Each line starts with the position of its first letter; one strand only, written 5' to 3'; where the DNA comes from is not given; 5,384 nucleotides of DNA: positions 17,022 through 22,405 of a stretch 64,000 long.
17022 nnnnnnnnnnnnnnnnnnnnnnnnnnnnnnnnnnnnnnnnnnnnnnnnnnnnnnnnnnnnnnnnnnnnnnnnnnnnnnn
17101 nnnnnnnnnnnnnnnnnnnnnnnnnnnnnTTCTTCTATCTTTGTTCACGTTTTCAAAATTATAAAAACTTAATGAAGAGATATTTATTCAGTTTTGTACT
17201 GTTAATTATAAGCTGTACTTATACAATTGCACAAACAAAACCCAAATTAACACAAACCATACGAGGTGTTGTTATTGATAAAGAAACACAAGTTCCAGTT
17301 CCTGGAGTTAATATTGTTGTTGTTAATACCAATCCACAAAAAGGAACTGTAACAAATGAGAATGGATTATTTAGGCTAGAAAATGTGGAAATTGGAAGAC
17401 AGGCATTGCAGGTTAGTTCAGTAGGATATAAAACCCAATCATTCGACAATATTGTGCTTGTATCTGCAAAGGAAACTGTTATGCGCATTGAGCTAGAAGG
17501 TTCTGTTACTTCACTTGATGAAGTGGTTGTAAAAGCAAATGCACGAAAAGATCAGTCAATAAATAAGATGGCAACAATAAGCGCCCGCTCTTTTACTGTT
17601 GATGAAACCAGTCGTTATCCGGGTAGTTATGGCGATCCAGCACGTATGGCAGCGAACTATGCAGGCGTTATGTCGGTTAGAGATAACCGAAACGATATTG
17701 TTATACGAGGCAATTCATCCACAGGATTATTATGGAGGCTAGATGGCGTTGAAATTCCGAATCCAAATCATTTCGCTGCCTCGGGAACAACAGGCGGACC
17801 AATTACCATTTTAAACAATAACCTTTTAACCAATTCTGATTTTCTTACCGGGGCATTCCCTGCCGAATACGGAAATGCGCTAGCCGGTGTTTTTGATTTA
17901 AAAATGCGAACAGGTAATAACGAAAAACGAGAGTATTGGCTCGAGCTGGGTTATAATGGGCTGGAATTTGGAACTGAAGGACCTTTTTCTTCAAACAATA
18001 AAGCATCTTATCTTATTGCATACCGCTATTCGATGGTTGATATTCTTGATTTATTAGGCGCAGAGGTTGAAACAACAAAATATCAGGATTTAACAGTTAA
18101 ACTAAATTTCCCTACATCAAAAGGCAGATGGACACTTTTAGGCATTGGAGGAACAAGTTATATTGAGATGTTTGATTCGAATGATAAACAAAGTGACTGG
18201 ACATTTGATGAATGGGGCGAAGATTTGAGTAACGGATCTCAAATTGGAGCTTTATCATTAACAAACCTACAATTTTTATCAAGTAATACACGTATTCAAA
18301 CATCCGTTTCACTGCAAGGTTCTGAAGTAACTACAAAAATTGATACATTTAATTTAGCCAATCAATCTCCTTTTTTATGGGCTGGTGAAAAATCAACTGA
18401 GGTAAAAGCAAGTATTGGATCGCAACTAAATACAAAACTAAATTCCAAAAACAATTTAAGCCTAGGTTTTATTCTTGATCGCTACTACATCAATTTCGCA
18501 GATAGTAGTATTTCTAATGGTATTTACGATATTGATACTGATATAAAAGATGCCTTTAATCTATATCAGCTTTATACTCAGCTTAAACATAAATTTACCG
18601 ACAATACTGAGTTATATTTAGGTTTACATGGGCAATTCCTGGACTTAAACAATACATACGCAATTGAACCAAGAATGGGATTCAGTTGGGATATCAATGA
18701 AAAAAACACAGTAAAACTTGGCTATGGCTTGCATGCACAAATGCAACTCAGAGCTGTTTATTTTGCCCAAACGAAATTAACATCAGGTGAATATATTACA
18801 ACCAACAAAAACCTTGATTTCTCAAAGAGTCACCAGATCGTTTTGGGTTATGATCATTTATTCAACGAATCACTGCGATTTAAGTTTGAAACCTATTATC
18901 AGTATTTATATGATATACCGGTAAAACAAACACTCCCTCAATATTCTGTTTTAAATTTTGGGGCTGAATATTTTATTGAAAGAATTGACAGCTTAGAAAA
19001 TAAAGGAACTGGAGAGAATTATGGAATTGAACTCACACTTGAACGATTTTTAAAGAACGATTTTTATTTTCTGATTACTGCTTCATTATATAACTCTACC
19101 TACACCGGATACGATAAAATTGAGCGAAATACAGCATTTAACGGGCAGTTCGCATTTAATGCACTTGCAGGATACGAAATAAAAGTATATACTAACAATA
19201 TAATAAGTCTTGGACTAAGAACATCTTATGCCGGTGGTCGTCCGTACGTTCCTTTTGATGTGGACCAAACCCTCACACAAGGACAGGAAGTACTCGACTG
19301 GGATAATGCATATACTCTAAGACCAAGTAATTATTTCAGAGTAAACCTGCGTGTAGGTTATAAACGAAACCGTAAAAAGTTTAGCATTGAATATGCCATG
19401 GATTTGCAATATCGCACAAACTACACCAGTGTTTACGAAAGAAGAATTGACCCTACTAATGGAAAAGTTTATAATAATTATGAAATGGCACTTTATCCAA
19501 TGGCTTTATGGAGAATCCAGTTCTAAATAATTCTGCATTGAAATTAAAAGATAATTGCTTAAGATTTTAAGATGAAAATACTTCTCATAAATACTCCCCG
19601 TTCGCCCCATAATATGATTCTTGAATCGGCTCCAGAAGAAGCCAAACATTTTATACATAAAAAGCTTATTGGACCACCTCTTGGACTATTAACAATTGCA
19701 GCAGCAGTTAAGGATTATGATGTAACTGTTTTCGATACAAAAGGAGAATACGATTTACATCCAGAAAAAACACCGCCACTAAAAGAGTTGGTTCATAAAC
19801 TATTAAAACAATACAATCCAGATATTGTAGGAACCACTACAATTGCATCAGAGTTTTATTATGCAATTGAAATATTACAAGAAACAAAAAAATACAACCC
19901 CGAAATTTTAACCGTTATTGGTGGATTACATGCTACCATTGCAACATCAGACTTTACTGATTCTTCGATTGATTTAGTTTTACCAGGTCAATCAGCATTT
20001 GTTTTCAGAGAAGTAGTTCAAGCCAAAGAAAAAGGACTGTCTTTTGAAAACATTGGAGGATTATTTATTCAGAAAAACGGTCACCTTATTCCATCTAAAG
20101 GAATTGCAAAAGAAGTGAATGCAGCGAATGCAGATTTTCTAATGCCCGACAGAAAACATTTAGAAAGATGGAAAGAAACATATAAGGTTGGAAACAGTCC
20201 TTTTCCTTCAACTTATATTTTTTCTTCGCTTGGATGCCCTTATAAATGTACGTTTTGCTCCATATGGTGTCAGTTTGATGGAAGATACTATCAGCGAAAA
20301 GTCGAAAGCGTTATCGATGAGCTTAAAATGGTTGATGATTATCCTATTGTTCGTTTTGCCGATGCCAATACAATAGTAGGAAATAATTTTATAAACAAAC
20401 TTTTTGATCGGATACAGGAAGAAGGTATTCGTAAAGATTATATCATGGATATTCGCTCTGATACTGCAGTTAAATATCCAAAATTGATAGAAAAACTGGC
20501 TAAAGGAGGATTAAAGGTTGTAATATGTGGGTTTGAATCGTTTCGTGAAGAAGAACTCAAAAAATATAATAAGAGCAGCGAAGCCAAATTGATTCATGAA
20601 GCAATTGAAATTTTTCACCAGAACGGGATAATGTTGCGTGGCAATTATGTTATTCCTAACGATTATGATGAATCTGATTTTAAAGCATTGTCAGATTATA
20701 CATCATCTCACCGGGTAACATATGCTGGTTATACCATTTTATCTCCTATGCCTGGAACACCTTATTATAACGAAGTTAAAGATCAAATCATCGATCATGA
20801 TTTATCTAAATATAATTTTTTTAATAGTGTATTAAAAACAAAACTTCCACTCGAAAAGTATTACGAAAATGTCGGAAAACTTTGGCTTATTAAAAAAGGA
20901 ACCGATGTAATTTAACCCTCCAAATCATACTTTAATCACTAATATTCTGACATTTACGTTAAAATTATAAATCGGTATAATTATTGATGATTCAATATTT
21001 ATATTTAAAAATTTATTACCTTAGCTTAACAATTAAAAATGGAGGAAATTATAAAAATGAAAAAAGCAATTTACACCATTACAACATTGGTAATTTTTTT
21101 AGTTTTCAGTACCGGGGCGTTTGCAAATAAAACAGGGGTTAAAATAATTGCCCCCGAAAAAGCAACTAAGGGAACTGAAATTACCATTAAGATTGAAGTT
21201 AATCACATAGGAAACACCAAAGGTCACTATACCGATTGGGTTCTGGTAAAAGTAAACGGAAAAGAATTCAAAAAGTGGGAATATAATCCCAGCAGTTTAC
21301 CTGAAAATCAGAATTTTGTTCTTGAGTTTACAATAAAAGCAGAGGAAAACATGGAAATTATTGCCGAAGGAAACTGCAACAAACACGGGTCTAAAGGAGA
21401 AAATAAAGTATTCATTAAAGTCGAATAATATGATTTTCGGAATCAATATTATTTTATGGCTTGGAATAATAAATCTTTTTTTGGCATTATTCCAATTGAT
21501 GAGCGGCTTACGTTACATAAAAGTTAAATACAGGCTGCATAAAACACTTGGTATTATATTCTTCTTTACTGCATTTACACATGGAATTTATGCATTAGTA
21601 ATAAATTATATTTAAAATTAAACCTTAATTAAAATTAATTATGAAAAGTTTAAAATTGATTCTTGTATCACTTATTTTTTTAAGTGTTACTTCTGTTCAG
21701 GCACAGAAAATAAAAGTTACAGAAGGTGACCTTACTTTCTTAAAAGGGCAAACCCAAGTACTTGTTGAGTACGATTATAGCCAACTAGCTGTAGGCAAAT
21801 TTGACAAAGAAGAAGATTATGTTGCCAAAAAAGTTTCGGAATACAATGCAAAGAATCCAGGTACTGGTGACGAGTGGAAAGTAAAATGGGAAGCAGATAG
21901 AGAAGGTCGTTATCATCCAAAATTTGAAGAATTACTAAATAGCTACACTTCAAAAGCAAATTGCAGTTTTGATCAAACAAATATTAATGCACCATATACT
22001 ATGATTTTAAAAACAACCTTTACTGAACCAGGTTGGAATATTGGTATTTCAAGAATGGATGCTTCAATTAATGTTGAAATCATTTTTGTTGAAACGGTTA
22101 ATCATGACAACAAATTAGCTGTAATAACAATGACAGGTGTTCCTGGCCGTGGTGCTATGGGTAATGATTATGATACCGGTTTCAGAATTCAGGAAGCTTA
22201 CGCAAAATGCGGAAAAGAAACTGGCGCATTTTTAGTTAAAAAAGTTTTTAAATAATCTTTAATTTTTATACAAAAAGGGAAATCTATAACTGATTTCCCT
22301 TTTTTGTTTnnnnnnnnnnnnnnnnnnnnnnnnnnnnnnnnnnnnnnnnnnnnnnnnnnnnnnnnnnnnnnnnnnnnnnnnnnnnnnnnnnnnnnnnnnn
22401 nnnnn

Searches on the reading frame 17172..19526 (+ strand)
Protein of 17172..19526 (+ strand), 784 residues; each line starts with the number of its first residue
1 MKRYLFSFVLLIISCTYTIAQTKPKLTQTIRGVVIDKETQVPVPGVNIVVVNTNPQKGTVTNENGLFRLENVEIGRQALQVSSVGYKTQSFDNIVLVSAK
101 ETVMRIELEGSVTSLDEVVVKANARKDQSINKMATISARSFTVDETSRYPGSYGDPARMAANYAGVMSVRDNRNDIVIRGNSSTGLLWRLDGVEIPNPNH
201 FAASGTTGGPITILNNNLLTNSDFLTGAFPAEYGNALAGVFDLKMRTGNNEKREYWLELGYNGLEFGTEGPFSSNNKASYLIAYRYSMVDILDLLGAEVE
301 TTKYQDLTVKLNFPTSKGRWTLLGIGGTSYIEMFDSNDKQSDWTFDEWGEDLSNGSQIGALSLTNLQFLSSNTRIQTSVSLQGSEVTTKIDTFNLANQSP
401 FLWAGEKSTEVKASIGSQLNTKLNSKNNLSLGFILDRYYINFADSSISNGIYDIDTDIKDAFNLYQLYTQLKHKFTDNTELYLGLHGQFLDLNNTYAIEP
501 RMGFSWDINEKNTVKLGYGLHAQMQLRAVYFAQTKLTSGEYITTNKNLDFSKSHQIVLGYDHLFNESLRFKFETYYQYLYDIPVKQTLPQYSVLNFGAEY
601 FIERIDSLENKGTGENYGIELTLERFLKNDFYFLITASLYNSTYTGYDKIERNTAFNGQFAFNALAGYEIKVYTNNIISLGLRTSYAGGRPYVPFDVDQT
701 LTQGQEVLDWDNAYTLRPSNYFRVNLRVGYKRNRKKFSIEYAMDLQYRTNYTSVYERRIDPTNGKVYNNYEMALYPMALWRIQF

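Call 9: search_protein_families(library=ncbifam, proteins=[window:17172-19526:+], max_evalue=0.00001)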
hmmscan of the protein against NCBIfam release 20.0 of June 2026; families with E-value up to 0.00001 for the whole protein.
window:17172-19526:+ (784 aa): 2 families
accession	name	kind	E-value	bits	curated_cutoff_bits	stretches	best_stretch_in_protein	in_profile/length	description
NF053692.1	BamP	equivalog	9.4e-12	44.9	230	1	6-147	5-137/251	BamP family beta-barrel-assembly machinery protein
NF052345.1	S_layer_anammox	exception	1.1e-09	36.3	1400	1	17-118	1302-1401/1596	Kustd1514 family S-layer glycoprotein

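Call 49: search_protein_families(library=pfam, proteins=[window:17172-19526:+], max_evalue=0.01)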
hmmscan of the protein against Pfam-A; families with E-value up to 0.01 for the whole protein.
window:17172-19526:+ (784 aa): 3 families
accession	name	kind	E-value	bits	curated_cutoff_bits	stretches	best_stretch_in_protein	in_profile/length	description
PF13715.12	CarbopepD_reg_2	-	1e-17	64.4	32.2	1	30-120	1-88/88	CarboxypepD_reg-like domain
PF13620.12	CarboxypepD_reg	-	4.2e-16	59.5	32.3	1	29-109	1-82/82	Carboxypeptidase regulatory-like domain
PF07715.20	Plug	-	2.9e-05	25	23.9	1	154-240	23-107/107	TonB-dependent Receptor Plug Domain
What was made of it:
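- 17172..19526 (+): OMP784: TonB-dependent-receptor-like outer-membrane protein. In other lineages it follows g5-g6 directly. CarboxypepD_reg + Plug (call 49).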

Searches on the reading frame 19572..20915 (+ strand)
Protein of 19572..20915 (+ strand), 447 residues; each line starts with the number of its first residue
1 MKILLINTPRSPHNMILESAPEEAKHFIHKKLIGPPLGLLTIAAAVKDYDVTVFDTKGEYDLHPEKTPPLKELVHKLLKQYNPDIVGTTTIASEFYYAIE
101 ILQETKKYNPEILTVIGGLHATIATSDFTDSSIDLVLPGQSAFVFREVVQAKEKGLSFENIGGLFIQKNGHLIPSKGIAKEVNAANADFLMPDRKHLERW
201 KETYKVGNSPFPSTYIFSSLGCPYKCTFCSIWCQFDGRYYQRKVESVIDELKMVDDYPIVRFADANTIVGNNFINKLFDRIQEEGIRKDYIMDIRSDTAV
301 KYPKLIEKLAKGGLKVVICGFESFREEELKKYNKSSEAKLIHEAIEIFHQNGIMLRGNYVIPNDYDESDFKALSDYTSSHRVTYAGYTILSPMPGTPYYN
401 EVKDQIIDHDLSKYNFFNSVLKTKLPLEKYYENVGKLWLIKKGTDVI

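Call 9: search_protein_families(library=ncbifam, proteins=[window:19572-20915:+], max_evalue=0.00001)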
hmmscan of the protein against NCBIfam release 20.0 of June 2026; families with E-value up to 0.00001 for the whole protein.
window:19572-20915:+ (447 aa): 16 families
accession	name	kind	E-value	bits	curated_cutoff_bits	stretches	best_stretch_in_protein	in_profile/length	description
TIGR04367.1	HpnR_B12_rSAM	equivalog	1.3e-39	136.1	650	1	36-434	22-405/490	hopanoid C-3 methylase HpnR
TIGR02026.1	BchE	equivalog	1.4e-33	116.5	481.35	1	35-425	21-410/497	magnesium-protoporphyrin IX monomethyl ester anaerobic oxidative cyclase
TIGR03471.1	HpnJ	equivalog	8.3e-21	74.4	577.6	1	77-405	65-390/472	hopanoid biosynthesis associated radical SAM protein HpnJ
NF050148.1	rSAM_ApyD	equivalog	2.3e-20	72.5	750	1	33-415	22-407/645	RiPP biosynthesis radical SAM protein ApyD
NF038361.1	rSAM_Sden_1168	equivalog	1.4e-18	66.8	575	1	32-361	81-431/560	Sden_1168 family B12-binding radical SAM P-methyltransferase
NF040546.1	rSAM_CUAEP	equivalog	2.9e-18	65.8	500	1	98-360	64-320/468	CUAEP/CCAEP-tail radical SAM (seleno)protein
NF040542.1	rSAM_RCCLKC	equivalog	1e-17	64.4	450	1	97-377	64-347/423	arsinothricin biosynthesis radical SAM protein ArsL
TIGR03975.1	rSAM_ocin_1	subfamily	1.4e-17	63.4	281.85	1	74-356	120-405/606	RiPP maturation radical SAM C-methyltransferase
TIGR04479.1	bcpD_PhpK_rSAM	subfamily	1.9e-14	52.9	600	1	71-359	99-387/504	PhpK family radical SAM P-methyltransferase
TIGR04013.1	B12_SAM_MJ_1487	hypoth_equivalog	3e-13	49.4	251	1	77-406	38-361/382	TIGR04013 family B12-binding domain/radical SAM domain-containing protein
TIGR04014.1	B12_SAM_MJ_0865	equivalog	2.6e-11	43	360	1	114-409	71-365/434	methyl-coenzyme M reductase glutamine C-methyltransferase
NF033712.0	B12_rSAM_KedN5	subfamily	1.9e-09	36.3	700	1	70-254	50-236/624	KedN5 family methylcobalamin-dependent radical SAM C-methyltransferase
TIGR04190.1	B12_SAM_Ta0216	equivalog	4.6e-09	35.4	500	1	97-335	95-347/554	TIGR04190 family B12-binding domain/radical SAM domain protein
TIGR04385.1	B12_rSAM_cofa1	equivalog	1.3e-08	34.5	450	1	36-300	20-279/438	B12 lower ligand biosynthesis radical SAM protein BzaD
TIGR04295.1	B12_rSAM_oligo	hypoth_equivalog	8.6e-08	31.3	400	1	115-401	106-383/422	TIGR04295 family B12-binding domain-containing radical SAM protein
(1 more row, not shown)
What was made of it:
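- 19572..20915 (+): A further B12-binding radical SAM enzyme (HpnR/BchE-like) that co-travels with the module. Best NCBIfam match is HpnR, 136 bits, below cutoff (call 9).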

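Call 49: search_protein_families(library=pfam, proteins=[window:19572-20915:+], max_evalue=0.01)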
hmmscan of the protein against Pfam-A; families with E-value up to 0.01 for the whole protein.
window:19572-20915:+ (447 aa): 2 families
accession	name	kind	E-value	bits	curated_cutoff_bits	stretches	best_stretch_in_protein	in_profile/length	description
PF04055.27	Radical_SAM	-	1.6e-14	54.9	29.5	1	219-373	4-162/166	Radical SAM superfamily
PF02310.24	B12-binding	-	1.2e-11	44.9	32.1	1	32-137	10-109/121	B12 binding domain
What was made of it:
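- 19572..20915 (+): Pfam B12-binding and Radical_SAM, both above cutoff (call 49).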

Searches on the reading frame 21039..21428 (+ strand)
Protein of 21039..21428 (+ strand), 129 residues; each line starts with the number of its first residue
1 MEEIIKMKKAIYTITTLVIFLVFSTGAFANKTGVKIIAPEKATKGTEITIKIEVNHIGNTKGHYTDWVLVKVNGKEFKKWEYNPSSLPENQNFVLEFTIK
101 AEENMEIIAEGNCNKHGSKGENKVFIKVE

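Call 9: search_protein_families(library=ncbifam, proteins=[window:21039-21428:+], max_evalue=0.00001)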
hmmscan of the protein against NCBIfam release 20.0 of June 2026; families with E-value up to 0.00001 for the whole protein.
window:21039-21428:+ (129 aa): 0 families

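Call 49: search_protein_families(library=pfam, proteins=[window:21039-21428:+], max_evalue=0.01)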
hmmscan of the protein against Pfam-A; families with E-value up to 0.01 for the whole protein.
window:21039-21428:+ (129 aa): 2 families
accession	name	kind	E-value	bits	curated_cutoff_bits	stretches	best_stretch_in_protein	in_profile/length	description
PF01880.24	Desulfoferrodox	-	7.7e-08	33.2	22.2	1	36-117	12-93/98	Desulfoferrodoxin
PF13501.12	SoxY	-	0.0065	17.1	28.4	1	27-114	9-94/112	Sulfur oxidation protein SoxY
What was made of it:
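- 21039..21428 (+): p129: secreted desulfoferrodoxin-like domain protein, a conserved neighbour in the close lineage. Pfam Desulfoferrodox E = 8e-8 (call 49).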

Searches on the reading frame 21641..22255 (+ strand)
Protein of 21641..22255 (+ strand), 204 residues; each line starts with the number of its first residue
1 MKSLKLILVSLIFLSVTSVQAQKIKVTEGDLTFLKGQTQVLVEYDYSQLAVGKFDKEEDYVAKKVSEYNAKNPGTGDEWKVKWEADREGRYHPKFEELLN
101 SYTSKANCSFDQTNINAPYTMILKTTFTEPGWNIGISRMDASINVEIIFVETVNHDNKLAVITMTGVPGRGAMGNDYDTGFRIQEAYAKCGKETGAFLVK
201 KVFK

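Call 9: search_protein_families(library=ncbifam, proteins=[window:21641-22255:+], max_evalue=0.00001)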
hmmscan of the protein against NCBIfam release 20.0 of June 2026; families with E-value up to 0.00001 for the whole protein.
window:21641-22255:+ (204 aa): 0 families

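Call 49: search_protein_families(library=pfam, proteins=[window:21641-22255:+], max_evalue=0.01)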
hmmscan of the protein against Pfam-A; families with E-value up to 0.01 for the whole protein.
window:21641-22255:+ (204 aa): 0 families
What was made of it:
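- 21641..22255 (+): p204: secreted 204-aa protein of unknown function, a conserved neighbour of the quartet. No Pfam hit (call 49).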
